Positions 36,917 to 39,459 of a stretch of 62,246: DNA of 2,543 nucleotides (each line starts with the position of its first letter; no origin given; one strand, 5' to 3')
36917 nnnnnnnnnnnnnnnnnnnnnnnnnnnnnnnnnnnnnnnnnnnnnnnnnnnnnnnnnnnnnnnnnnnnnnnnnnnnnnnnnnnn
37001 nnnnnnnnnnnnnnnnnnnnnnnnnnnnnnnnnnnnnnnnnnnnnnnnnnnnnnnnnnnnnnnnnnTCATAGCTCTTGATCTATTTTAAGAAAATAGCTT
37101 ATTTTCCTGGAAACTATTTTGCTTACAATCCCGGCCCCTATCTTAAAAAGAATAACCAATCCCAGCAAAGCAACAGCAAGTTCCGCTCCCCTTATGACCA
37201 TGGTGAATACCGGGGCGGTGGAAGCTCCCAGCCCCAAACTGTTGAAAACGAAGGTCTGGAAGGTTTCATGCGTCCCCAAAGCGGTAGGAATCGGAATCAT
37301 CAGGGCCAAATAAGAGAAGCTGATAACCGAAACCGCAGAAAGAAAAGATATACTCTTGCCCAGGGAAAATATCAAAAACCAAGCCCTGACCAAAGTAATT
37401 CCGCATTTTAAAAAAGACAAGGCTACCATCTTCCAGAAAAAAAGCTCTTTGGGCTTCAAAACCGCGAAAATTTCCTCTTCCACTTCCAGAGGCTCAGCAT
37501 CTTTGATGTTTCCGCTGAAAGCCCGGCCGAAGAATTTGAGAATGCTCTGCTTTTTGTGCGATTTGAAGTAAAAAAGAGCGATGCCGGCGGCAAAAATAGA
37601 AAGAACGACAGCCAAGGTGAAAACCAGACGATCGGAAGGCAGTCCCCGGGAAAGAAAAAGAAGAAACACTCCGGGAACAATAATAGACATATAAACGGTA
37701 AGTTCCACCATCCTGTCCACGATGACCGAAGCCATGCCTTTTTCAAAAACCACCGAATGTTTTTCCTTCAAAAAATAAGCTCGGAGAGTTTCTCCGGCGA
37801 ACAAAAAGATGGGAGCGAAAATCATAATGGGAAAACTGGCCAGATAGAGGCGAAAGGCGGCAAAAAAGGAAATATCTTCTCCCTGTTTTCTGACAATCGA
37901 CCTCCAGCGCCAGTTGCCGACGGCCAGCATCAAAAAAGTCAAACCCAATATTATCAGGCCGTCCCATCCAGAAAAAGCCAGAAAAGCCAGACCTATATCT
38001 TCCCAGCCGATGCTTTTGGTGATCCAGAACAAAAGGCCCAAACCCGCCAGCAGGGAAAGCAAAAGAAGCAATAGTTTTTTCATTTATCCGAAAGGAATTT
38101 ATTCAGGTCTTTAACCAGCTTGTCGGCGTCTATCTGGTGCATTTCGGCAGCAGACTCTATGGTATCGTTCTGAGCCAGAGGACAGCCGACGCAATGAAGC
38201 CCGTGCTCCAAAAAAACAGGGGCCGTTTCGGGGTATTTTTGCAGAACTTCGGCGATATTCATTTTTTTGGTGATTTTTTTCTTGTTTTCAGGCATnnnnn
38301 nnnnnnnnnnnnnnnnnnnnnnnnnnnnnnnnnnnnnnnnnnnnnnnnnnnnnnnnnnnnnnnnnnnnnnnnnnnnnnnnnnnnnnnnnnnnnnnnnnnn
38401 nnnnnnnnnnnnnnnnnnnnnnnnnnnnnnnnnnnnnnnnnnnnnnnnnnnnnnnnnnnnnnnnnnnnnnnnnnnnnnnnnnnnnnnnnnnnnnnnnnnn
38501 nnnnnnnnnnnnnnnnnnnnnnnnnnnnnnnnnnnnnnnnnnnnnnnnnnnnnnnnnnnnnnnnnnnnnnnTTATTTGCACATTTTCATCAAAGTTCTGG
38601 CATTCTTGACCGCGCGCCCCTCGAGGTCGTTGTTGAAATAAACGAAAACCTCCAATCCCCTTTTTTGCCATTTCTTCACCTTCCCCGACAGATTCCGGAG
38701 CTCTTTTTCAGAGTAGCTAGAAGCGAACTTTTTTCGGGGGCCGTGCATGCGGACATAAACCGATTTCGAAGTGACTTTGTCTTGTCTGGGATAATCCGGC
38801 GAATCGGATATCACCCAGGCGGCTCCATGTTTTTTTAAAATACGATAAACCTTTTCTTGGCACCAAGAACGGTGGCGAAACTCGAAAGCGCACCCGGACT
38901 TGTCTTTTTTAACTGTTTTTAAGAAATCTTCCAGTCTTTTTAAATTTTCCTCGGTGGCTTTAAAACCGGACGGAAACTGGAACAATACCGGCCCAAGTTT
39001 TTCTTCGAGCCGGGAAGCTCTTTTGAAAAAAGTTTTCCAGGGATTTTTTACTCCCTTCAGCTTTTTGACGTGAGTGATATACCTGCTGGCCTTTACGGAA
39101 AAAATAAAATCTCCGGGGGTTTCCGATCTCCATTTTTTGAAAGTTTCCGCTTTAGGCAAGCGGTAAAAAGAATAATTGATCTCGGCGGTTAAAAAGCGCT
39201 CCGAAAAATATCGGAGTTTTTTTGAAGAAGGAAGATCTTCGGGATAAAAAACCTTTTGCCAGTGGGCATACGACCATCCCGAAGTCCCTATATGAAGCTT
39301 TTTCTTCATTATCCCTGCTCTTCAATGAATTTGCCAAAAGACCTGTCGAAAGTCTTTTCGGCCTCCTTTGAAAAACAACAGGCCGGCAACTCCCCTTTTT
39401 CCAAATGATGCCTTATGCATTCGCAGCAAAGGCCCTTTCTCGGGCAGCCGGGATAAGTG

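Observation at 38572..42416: Six-gene operon EndoQ / Mth938-like / Memo / AMMECR1 / Cys-rich peptide / DUF72 with no radical SAM partner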

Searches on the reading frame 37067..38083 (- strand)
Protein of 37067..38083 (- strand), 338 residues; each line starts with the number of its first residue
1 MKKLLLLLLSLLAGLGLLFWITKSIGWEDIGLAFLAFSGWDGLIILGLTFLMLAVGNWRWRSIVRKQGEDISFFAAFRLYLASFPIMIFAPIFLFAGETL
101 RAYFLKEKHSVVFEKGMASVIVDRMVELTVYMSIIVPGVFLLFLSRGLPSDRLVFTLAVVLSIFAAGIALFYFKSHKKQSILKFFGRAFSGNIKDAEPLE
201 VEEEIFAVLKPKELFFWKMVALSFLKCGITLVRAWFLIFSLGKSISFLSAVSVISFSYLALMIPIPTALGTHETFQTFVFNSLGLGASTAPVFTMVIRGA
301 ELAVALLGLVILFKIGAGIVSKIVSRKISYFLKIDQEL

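Call 10: search_protein_families(library=pfam, proteins=[window:37067-38083:-], max_evalue=0.001)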
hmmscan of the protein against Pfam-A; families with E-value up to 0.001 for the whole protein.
window:37067-38083:- (338 aa): 1 family
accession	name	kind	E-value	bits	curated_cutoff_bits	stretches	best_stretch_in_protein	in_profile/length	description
PF03706.18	LPG_synthase_TM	-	1.4e-33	117.1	33.4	1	8-307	2-301/302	Lysylphosphatidylglycerol synthase TM region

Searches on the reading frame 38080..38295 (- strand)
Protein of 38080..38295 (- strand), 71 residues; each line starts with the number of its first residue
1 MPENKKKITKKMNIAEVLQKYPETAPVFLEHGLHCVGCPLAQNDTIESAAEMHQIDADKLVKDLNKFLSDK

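Call 10: search_protein_families(library=pfam, proteins=[window:38080-38295:-], max_evalue=0.001)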
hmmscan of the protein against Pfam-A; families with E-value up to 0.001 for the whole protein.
window:38080-38295:- (71 aa): 1 family
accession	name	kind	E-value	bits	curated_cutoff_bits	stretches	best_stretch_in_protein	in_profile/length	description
PF08984.16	DUF1858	-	1.1e-21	77.1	32.2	1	8-61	1-59/59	Domain of unknown function (DUF1858)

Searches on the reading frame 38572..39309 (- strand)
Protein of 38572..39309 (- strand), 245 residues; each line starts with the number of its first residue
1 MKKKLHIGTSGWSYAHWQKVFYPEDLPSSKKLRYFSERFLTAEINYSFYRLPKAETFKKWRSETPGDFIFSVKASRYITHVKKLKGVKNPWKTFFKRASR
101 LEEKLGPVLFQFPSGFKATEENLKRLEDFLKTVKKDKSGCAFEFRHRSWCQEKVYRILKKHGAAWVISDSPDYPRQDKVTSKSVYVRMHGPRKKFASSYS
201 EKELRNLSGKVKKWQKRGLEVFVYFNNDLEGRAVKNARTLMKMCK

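Call 3: search_protein_families(library=pfam, proteins=[window:38572-39309:-], max_evalue=0.01)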
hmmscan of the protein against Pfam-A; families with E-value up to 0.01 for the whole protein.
window:38572-39309:- (245 aa): 1 family
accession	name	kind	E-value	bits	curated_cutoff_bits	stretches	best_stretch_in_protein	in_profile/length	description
PF01904.24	DUF72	-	6.1e-75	252.4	25.3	1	22-243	1-217/217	Protein of unknown function DUF72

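Call 4: search_protein_families(library=ncbifam, proteins=[window:38572-39309:-], max_evalue=0.01)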
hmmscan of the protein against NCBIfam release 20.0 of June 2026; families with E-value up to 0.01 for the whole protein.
window:38572-39309:- (245 aa): 1 family
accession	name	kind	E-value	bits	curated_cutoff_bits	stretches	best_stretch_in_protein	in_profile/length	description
NF007637.0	PRK10302.1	equivalog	6.6e-17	61.6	412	1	5-150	2-137/272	hypothetical protein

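Call 62: search_solved_structures(query=window:38572-39309:-, max_evalue=0.001)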
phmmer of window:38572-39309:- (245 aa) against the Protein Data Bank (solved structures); distinct sequences matched with E-value up to 0.001: 2.
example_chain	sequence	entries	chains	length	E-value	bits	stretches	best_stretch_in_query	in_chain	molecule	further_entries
1vpq_A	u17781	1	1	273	4.3e-33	118.4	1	5-244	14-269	hypothetical protein TM1631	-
1vpy_A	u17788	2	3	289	2.9e-08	37.1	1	35-243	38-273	PROTEIN (hypothetical protein EF0366) | hypothetical protein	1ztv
